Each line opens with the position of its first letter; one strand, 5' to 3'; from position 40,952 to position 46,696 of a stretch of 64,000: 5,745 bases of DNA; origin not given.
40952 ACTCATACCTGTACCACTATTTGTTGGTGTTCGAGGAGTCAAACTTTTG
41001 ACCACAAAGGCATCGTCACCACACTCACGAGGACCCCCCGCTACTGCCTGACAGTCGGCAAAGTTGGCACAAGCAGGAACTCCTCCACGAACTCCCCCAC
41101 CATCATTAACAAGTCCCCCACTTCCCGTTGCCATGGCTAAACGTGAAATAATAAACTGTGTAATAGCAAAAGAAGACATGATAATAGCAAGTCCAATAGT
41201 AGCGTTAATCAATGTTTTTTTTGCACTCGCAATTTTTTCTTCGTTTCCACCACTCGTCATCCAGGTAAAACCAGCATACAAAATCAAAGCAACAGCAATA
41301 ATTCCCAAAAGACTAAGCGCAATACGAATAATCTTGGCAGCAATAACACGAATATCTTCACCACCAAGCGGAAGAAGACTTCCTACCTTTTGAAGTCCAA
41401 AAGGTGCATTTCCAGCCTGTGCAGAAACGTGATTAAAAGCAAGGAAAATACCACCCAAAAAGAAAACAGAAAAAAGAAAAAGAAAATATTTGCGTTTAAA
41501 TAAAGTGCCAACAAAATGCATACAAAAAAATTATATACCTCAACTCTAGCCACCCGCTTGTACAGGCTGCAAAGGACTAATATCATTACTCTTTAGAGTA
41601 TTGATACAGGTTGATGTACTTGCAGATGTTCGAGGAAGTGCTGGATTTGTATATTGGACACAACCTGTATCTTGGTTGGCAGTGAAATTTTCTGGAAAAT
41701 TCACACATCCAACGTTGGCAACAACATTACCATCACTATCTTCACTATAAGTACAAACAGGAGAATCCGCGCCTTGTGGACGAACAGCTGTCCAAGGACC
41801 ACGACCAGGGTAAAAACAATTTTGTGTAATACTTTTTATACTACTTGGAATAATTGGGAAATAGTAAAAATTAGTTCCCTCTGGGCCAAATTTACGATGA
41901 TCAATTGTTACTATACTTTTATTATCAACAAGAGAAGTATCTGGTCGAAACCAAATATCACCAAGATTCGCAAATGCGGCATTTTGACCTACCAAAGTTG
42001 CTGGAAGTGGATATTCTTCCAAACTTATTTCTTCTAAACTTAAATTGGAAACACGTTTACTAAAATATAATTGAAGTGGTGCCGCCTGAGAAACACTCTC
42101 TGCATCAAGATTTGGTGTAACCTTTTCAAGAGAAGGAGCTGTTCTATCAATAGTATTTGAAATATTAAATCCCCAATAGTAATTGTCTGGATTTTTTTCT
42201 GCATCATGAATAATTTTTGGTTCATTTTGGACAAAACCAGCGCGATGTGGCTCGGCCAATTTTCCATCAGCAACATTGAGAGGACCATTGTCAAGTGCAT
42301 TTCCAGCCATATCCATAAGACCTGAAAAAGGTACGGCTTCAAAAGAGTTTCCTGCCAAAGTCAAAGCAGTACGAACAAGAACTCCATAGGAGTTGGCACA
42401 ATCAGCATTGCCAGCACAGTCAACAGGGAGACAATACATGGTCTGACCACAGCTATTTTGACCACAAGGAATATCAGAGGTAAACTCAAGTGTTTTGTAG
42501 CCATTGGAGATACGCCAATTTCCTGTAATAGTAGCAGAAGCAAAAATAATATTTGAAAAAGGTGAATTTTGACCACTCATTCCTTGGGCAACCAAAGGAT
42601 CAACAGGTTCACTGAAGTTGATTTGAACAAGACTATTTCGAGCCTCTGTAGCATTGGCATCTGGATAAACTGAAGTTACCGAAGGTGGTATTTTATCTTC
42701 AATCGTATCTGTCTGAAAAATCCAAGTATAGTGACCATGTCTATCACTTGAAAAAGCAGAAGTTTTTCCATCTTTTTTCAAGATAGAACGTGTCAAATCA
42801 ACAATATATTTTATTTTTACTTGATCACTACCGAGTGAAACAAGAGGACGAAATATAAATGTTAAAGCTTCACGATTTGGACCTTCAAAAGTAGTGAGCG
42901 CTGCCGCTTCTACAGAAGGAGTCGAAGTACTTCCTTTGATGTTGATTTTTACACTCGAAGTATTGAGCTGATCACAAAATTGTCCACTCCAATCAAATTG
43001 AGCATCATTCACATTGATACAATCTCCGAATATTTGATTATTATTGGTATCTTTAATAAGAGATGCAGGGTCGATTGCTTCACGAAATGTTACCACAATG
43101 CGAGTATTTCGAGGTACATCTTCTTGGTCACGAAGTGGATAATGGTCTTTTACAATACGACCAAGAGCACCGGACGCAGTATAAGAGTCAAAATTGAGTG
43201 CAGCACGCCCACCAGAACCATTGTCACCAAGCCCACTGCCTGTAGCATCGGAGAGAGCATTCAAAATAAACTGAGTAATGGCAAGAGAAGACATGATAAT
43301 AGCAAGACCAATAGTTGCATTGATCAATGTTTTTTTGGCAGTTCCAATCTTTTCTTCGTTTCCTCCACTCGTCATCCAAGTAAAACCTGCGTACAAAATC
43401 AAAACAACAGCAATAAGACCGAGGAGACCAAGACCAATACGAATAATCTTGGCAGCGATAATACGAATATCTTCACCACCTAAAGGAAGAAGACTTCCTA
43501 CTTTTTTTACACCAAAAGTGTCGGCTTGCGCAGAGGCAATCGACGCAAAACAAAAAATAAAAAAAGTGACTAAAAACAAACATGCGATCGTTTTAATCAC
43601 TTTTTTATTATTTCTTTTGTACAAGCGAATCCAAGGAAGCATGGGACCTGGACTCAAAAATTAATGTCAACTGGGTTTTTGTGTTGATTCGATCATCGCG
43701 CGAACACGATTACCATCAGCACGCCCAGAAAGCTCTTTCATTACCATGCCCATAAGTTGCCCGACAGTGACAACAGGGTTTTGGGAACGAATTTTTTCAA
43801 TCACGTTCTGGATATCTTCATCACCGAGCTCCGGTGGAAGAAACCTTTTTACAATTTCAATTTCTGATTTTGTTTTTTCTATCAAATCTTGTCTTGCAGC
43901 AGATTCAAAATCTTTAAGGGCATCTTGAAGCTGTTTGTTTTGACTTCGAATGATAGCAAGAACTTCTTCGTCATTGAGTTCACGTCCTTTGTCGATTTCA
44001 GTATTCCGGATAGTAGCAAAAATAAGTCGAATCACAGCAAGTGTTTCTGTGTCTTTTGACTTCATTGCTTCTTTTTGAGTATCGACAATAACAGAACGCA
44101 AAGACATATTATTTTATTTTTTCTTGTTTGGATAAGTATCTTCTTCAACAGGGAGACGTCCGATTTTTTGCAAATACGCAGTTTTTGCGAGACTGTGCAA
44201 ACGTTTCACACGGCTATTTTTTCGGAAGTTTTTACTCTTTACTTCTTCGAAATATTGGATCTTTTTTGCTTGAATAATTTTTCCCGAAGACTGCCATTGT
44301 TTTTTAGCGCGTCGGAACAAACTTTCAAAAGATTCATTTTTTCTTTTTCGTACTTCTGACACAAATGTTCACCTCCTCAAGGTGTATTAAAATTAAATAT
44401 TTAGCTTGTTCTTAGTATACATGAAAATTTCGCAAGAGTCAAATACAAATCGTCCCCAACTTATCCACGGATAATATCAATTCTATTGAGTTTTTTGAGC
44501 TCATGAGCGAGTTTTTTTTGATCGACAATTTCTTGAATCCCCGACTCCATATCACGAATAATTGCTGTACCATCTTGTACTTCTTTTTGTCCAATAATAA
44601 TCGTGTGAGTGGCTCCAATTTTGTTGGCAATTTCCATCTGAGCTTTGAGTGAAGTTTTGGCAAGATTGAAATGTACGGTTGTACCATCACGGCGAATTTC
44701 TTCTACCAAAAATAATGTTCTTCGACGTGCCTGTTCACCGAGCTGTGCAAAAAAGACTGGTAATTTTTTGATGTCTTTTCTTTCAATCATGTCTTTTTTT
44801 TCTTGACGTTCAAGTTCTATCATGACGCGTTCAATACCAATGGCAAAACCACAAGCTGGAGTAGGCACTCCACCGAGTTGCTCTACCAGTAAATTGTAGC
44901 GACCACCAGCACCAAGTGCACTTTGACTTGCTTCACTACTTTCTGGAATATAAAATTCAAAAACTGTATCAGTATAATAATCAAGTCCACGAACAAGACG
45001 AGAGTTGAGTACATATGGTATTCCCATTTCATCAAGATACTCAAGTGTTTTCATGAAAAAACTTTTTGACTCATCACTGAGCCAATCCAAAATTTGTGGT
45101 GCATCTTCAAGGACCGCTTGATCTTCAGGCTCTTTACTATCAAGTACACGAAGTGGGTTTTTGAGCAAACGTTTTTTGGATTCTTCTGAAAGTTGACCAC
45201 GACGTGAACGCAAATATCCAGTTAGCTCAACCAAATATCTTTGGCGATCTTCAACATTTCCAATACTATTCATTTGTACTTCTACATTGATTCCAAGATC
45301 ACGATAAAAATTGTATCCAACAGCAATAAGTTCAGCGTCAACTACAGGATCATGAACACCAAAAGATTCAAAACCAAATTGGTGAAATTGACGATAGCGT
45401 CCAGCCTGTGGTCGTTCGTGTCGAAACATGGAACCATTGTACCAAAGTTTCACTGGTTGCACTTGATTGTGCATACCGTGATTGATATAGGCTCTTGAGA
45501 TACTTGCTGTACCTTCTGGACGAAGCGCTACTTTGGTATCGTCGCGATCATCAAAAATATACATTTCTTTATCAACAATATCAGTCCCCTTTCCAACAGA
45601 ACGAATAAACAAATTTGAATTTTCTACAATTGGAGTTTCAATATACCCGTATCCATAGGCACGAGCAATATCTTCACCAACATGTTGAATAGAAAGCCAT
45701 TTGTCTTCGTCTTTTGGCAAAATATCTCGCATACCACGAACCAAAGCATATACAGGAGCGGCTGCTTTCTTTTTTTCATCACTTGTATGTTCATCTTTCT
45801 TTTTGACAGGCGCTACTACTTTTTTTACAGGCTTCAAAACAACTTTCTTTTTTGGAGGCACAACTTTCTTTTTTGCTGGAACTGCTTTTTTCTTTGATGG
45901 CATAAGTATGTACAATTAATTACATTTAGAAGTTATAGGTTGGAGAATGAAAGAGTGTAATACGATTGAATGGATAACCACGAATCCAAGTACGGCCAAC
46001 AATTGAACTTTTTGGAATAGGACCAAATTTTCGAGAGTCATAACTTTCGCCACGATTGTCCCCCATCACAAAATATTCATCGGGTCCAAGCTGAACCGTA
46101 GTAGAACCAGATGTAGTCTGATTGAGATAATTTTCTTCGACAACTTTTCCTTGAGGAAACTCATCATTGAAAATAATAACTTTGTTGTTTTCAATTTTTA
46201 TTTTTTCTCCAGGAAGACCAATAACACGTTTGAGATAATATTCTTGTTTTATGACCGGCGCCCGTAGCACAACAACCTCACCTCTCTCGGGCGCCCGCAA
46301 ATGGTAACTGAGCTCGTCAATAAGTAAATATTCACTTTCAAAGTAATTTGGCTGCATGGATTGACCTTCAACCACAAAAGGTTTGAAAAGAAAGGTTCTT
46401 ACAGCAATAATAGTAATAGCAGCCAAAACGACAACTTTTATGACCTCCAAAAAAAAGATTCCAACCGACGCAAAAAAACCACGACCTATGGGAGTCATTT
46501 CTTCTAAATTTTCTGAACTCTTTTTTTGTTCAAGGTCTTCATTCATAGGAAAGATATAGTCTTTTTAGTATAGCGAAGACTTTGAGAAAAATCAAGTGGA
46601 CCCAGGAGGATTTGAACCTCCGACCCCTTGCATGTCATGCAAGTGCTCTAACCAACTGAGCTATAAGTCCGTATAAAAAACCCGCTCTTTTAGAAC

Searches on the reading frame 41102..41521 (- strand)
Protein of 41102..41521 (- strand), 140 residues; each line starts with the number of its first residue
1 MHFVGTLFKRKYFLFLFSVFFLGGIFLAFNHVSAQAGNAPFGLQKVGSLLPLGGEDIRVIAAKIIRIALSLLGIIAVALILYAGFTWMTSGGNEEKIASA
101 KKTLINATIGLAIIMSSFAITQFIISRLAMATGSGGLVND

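Call 71: find_homologous_proteins(query=window:41102-41521:-, max_evalue=0.001)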
Query window:41102-41521:- (140 aa): 81 proteins with E <= 0.001 among 149 candidates.
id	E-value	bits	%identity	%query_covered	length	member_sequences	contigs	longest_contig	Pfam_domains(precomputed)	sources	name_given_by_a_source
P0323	7.5e-41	157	70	87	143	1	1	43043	PF18895.6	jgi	jgi:hypothetical protein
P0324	4.4e-30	122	59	81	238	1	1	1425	PF18895.6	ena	-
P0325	2.3e-28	117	52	89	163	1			PF18895.6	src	-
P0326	2.0e-27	114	61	71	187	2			PF18895.6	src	-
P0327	3.1e-27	113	58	77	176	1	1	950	PF18895.6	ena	-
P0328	6.7e-27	112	68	55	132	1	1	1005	PF18895.6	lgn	-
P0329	2.6e-26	110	51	91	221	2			PF18895.6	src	-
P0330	2.7e-26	110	53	86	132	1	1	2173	PF18895.6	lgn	-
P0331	5.1e-26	109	61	69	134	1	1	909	PF18895.6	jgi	-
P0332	5.2e-26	109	61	74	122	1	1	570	PF18895.6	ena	-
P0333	1.1e-25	108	51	89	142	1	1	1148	PF18895.6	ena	-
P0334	5.5e-25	106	54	79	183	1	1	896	PF18895.6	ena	-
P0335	7.6e-25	105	57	71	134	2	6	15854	PF18895.6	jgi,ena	-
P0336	8.1e-25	105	51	88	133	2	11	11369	PF18895.6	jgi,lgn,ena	-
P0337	8.4e-25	105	54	76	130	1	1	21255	PF18895.6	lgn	-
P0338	9.4e-25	105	52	94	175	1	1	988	PF18895.6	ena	-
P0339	1.2e-24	105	50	88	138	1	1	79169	PF18895.6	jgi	jgi:hypothetical protein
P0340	1.6e-24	104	54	71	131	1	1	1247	PF18895.6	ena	-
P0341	2.4e-24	104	55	85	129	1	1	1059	PF18895.6,PF04956.19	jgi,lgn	jgi:type IV secretory pathway VirB2 component (pilin)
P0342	1.4e-23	101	60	63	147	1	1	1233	PF18895.6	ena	-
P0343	1.8e-23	101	50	81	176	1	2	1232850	PF18895.6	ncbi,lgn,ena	-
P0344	1.8e-23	101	52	87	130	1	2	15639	PF18895.6,PF04956.19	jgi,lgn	jgi:hypothetical protein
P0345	2.3e-23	101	48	93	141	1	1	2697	PF18895.6,PF04956.19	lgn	-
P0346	5.0e-23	100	63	58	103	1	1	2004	PF18895.6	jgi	jgi:hypothetical protein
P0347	5.2e-23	99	59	69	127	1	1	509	PF18895.6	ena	-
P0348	1.1e-22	98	60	61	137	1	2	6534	PF18895.6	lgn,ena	-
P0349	1.3e-22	98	49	91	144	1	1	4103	PF18895.6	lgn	-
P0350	2.9e-22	97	45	88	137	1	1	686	PF18895.6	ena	-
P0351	5.7e-22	96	48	88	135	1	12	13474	PF18895.6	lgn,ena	-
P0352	5.9e-22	96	48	89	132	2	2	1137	PF18895.6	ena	-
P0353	7.5e-22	96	48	96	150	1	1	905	PF18895.6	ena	-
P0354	9.4e-22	95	53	69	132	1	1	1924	PF18895.6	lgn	-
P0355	9.5e-22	95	55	66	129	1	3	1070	PF18895.6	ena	-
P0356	1.1e-21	95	52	78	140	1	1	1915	PF18895.6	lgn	-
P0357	1.8e-21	95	45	96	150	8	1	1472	PF18895.6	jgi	-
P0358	3.0e-21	94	51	74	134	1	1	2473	PF18895.6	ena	-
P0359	5.5e-21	93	60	58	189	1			PF18895.6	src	-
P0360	9.9e-21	92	50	71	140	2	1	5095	PF18895.6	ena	-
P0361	2.0e-20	91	48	84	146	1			PF18895.6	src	-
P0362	2.1e-20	91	49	90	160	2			PF18895.6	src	-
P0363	3.5e-20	90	61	53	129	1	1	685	PF18895.6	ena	-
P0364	8.3e-20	89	53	64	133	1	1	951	PF18895.6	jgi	jgi:type IV secretory pathway VirB2 component (pilin)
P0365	1.2e-19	89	46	76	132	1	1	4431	PF18895.6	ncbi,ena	-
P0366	2.0e-19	88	58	61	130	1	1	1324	PF18895.6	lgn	-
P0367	2.1e-19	88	63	52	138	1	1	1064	PF18895.6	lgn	-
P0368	2.2e-19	88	52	71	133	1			PF18895.6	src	-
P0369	1.3e-18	85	43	86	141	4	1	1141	PF18895.6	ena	-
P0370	1.9e-18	85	57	58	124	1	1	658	PF18895.6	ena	-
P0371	2.6e-18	84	59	61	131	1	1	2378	PF18895.6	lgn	-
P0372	3.2e-18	84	59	54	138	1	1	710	PF18895.6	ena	-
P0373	5.2e-18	83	44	85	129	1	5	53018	PF18895.6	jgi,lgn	jgi:hypothetical protein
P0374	8.5e-18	83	44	90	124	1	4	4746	PF18895.6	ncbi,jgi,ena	-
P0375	1.1e-17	82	56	56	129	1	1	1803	PF18895.6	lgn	-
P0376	1.3e-17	82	52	66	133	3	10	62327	PF18895.6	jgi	jgi:hypothetical protein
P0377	1.5e-17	82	49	72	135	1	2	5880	PF18895.6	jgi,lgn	-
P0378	4.2e-17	80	48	84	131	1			PF18895.6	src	-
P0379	6.4e-17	80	48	84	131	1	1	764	PF18895.6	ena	-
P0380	9.5e-17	79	55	59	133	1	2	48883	PF18895.6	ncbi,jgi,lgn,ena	-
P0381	1.3e-16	79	42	89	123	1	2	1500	PF18895.6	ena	-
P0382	2.3e-16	78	56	51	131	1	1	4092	PF18895.6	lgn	-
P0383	2.3e-16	78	53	41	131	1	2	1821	PF18895.6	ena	-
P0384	3.8e-16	77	61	48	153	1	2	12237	PF18895.6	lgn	-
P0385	6.0e-16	77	55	57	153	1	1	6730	PF18895.6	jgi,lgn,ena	-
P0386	7.3e-16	76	61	48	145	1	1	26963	PF18895.6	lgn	-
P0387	9.8e-16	76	51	61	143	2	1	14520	PF18895.6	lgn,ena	-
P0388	1.1e-15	76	47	80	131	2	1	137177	PF18895.6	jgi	jgi:amino acid transporter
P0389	1.5e-15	75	47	70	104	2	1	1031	PF18895.6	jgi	jgi:hypothetical protein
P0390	2.7e-15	75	41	81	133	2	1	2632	PF18895.6,PF04956.19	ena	-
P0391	4.3e-15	74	60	45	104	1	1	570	PF18895.6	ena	-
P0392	2.8e-14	71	58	36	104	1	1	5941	PF18895.6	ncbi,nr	ncbi:MAG: hypothetical protein NTW06_00825 [Candidatus Falkowbacteria bacterium]|nr:hypothetical pro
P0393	3.5e-14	71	51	54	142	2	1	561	PF18895.6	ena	-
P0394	3.6e-14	71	58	36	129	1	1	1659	PF18895.6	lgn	-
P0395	1.7e-13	69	50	60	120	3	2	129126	PF18895.6,PF04956.19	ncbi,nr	ncbi:MAG: hypothetical protein HY340_03840 [Candidatus Kerfeldbacteria bacterium]|nr:hypothetical pr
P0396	1.7e-13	69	54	36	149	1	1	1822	PF18895.6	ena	-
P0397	3.3e-13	68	49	54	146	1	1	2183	PF18895.6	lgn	-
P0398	1.2e-12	66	52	55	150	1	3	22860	PF18895.6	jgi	jgi:hypothetical protein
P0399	1.9e-12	65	57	48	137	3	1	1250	PF18895.6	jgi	-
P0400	1.2e-11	63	44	57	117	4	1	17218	PF18895.6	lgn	-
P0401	1.4e-11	63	51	49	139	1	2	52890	PF18895.6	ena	-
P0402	2.6e-11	62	49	49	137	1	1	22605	PF18895.6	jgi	jgi:hypothetical protein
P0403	7.4e-11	60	48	49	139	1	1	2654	PF18895.6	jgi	-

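Call 72: find_encoding_contigs(protein=P0343, flank=10000, max_places=2)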
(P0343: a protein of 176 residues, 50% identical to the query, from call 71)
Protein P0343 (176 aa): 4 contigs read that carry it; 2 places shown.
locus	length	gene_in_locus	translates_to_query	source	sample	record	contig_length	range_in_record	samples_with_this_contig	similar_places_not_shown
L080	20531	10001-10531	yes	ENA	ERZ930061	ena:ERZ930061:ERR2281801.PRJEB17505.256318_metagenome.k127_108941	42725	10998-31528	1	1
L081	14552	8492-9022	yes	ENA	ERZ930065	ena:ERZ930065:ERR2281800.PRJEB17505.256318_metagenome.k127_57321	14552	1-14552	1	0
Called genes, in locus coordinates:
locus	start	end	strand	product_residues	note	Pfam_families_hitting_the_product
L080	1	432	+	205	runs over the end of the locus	PF01250:Ribosomal_S6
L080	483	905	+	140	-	PF00436:SSB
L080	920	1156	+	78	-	PF01084:Ribosomal_S18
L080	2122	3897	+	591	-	PF00664:ABC_membrane, PF00005:ABC_tran, PF02463:SMC_N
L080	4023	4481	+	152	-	-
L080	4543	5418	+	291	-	PF00483:NTP_transferase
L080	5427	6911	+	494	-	PF18895:T4SS_pilin (weak)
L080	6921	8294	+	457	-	PF01547:SBP_bac_1, PF13416:SBP_bac_8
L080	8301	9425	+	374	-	PF18895:T4SS_pilin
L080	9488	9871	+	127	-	PF18895:T4SS_pilin (weak)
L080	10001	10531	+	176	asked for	PF18895:T4SS_pilin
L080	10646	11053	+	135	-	PF18895:T4SS_pilin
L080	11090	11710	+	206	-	PF18895:T4SS_pilin (weak)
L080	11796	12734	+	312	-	PF18895:T4SS_pilin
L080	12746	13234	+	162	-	PF18895:T4SS_pilin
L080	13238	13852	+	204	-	PF18895:T4SS_pilin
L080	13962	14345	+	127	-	PF18895:T4SS_pilin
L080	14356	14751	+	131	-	PF18895:T4SS_pilin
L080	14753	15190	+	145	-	PF18895:T4SS_pilin (weak)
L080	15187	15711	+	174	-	PF18895:T4SS_pilin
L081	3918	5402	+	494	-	PF18895:T4SS_pilin (weak)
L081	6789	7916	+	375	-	PF18895:T4SS_pilin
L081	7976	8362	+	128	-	PF18895:T4SS_pilin (weak)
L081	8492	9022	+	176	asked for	PF18895:T4SS_pilin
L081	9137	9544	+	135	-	PF18895:T4SS_pilin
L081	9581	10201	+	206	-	PF18895:T4SS_pilin (weak)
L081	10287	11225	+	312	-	PF18895:T4SS_pilin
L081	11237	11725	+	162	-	PF18895:T4SS_pilin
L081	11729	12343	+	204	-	PF18895:T4SS_pilin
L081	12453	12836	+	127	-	PF18895:T4SS_pilin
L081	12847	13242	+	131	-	PF18895:T4SS_pilin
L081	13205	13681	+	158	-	PF18895:T4SS_pilin (weak)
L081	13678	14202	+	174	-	PF18895:T4SS_pilin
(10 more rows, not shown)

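Call 73: find_encoding_contigs(protein=P0323, flank=10000, max_places=1)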
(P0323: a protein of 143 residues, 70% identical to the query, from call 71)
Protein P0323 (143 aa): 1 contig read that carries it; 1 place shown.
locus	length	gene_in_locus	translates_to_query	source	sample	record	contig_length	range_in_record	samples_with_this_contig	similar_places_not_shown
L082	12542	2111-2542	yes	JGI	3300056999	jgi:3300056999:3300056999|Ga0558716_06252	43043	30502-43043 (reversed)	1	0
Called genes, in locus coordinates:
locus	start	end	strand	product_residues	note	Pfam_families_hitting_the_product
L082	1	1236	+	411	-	?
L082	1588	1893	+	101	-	PF09424:YqeY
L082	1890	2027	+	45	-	-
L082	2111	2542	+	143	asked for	PF18895:T4SS_pilin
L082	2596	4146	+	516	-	PF13205:Big_5 (faint)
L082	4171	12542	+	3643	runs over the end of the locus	PF18895:T4SS_pilin (weak), PF13205:Big_5 (faint), PF01833:TIG (faint)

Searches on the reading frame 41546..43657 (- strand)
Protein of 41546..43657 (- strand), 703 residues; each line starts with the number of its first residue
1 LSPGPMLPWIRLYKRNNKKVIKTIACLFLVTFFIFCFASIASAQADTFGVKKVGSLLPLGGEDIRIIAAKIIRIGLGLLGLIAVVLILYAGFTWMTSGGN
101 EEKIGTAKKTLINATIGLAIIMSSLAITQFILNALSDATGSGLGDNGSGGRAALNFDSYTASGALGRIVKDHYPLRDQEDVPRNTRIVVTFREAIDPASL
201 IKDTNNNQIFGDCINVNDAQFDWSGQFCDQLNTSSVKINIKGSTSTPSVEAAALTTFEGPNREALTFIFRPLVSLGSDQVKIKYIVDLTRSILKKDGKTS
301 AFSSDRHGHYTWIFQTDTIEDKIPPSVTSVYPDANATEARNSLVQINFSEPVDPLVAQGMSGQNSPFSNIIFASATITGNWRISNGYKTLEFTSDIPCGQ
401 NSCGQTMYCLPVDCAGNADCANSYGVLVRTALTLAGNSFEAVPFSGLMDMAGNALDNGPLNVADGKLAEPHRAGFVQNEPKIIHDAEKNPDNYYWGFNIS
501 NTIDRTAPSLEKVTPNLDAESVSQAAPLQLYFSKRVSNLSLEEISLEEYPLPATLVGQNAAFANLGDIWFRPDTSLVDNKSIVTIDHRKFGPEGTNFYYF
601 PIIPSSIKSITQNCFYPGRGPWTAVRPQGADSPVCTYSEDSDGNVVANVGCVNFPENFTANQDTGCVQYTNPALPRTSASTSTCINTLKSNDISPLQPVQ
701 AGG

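Call 6: search_protein_families(library=pfam, proteins=[window:41546-43657:-], max_evalue=1)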
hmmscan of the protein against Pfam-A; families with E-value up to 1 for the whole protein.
window:41546-43657:- (703 aa): 5 families
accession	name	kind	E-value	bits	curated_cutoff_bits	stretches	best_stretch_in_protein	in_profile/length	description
PF13205.12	Big_5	-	4.7e-14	53.4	23.6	3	321-355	1-36/105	Bacterial Ig-like domain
PF18895.5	T4SS_pilin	-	1.4e-07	31.9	26.6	1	76-131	17-71/71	Type IV secretion system pilin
PF19078.6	Big_12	-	0.0033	18.1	27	1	321-373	1-53/102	Bacterial Ig-like domain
PF04956.18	TrbC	-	0.088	13.5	27.9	1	21-129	8-96/98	TrbC/VIRB2 pilin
PF20990.2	DUF2207_C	-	0.34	11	33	1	11-99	125-196/247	Predicted membrane protein (DUF2207) C-terminal domain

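Call 58: search_protein_families(library=ncbifam, proteins=[window:41546-43657:-], max_evalue=0.01)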
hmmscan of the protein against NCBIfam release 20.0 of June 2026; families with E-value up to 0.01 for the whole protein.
window:41546-43657:- (703 aa): 1 family
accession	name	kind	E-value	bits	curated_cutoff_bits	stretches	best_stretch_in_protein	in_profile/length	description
NF045849.1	ICE_MMCAP2_0565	equivalog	5e-06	26.1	40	1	68-134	13-79/80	Mbov_0395 family pilin-like conjugal transfer protein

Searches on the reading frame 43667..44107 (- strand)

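Call 6: search_protein_families(library=pfam, proteins=[window:43667-44107:-], max_evalue=1)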
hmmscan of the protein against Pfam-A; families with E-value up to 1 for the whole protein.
window:43667-44107:- (146 aa): 7 families
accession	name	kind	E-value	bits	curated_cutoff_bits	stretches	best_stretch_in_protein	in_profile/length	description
PF09424.15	YqeY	-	2.7e-36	125.3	27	1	7-141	4-141/143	Yqey-like protein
PF02637.23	GatB_Yqey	-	3.5e-05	24.2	27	1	101-140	107-145/148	GatB domain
PF04423.19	Rad50_zn_hook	-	0.047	14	24.3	0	66-84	28-46/52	Rad50 zinc hook motif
PF22822.1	MrpR_N_CB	-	0.076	14.1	27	0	15-58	11-57/79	MrpR, N-terminal core-binding domain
PF03063.25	Prismane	-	0.11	11.5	27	1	24-96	55-127/513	Prismane/CO dehydrogenase family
PF21357.2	EIF3E_C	-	0.18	11.8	26.8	0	75-81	6-12/21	Eukaryotic translation initiation factor 3 subunit E, C-terminal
PF16012.10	DUF4780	-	0.2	11.6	24.5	0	66-111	78-125/176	Domain of unknown function (DUF4780)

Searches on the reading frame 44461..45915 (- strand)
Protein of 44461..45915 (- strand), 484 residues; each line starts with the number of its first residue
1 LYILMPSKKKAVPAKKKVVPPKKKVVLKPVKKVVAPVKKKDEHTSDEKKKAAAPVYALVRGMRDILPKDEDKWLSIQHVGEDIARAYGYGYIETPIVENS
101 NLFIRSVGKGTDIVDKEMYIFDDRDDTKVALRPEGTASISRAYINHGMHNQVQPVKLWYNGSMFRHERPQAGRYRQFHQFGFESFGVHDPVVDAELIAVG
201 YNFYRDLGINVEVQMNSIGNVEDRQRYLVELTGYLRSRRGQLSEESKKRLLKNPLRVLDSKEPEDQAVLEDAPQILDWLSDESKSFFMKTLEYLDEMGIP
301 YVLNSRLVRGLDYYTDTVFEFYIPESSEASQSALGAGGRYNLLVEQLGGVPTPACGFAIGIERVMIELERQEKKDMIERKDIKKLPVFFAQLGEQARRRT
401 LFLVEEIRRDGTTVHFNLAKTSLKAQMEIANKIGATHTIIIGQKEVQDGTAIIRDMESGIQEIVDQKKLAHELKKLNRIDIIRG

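Call 55: search_protein_families(library=pfam, proteins=[window:44461-45915:-], max_evalue=0.01)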
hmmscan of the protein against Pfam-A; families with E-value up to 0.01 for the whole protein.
window:44461-45915:- (484 aa): 4 families
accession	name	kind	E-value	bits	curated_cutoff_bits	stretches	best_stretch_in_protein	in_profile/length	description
PF13393.11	tRNA-synt_His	-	1.6e-38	133.1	25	1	61-364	1-308/308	Histidyl-tRNA synthetase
PF00587.30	tRNA-synt_2b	-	2.8e-17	63.8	29.3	1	119-365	1-172/179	tRNA synthetase class II core domain (G, H, P, S and T)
PF03129.25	HGTP_anticodon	-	9.6e-10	38.9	21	1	399-475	17-93/94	Anticodon binding domain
PF01409.25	tRNA-synt_2d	-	0.00014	21.9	19.8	1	82-216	28-163/246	tRNA synthetases class II core domain (F)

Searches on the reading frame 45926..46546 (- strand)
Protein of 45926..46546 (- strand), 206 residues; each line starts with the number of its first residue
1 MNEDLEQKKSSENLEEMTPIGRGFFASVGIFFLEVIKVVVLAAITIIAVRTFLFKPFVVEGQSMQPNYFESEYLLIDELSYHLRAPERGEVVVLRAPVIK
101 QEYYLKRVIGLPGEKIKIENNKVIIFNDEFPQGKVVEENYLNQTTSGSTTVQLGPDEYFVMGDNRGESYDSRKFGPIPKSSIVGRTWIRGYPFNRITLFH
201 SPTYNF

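Call 55: search_protein_families(library=pfam, proteins=[window:45926-46546:-], max_evalue=0.01)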
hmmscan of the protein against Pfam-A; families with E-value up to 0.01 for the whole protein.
window:45926-46546:- (206 aa): 2 families
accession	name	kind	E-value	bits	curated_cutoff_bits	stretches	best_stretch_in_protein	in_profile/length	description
PF10502.14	Peptidase_S26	-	8.1e-43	146.7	22.9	1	33-187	2-164/168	Signal peptidase, peptidase S26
PF00717.28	Peptidase_S24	-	0.00033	20.8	23.3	1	58-119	39-92/116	Peptidase S24-like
